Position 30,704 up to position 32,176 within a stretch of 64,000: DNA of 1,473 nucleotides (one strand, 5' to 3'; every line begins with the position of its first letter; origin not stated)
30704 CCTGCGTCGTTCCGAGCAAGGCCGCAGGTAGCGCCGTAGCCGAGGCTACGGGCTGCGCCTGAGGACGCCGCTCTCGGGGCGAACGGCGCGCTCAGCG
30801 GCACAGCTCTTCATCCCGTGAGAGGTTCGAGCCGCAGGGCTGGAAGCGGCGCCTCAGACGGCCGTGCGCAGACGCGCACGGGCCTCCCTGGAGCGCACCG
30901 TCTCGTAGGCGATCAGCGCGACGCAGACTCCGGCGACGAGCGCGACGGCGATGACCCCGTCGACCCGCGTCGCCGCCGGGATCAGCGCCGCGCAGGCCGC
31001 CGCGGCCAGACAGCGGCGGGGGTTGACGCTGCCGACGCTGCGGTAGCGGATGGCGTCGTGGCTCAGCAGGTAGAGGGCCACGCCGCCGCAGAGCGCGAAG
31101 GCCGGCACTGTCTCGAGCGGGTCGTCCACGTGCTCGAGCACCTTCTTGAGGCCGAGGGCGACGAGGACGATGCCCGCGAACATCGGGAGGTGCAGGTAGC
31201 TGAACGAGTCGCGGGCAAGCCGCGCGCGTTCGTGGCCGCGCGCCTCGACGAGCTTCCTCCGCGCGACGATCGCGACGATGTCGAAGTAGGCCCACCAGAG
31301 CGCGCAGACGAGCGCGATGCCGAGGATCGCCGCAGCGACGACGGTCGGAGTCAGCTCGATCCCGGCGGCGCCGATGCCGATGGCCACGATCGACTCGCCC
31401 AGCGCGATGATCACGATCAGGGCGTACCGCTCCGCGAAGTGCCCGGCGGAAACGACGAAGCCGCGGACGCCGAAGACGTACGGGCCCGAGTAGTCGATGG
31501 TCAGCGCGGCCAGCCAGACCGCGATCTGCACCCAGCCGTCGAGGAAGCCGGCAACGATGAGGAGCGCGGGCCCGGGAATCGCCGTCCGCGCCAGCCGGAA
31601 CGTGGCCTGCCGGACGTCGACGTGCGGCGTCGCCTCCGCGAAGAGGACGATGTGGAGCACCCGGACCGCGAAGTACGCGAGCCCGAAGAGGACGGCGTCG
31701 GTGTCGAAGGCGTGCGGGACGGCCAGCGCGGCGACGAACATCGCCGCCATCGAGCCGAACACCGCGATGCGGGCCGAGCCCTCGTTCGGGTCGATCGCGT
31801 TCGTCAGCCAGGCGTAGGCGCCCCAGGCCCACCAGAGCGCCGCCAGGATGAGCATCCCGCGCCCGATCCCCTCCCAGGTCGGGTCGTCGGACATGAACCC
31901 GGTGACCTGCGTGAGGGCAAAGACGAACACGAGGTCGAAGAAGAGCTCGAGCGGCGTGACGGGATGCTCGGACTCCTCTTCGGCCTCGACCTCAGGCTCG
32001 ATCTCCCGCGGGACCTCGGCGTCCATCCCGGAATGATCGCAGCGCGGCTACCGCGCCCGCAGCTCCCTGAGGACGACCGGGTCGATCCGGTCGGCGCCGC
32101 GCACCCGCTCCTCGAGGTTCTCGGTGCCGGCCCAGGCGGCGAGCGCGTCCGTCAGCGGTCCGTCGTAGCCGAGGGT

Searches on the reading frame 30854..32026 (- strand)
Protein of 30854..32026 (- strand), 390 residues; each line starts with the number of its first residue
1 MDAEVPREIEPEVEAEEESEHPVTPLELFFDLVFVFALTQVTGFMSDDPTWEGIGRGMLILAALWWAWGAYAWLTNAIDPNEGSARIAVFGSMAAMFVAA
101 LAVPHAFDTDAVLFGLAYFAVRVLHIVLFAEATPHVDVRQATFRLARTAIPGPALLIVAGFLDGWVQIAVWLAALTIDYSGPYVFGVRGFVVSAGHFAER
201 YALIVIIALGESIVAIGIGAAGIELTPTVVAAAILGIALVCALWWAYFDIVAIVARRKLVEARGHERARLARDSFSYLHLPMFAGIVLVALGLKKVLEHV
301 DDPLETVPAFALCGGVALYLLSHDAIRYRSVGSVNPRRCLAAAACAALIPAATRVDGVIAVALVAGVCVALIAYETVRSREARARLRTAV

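Call 11: search_protein_families(library=pfam, proteins=[window:30854-32026:-])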
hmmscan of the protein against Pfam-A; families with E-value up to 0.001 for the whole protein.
window:30854-32026:- (390 aa): 1 family
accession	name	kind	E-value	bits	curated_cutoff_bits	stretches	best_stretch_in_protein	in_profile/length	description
PF06772.16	LtrA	-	4e-99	332.7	31.9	1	23-372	2-355/356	Bacterial low temperature requirement A protein (LtrA)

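Call 72: find_encoding_contigs(protein=window:30854-32026:-, flank=1500, max_places=8)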
Protein window:30854-32026:- (390 aa): no gene with exactly this product is on record in the collection.
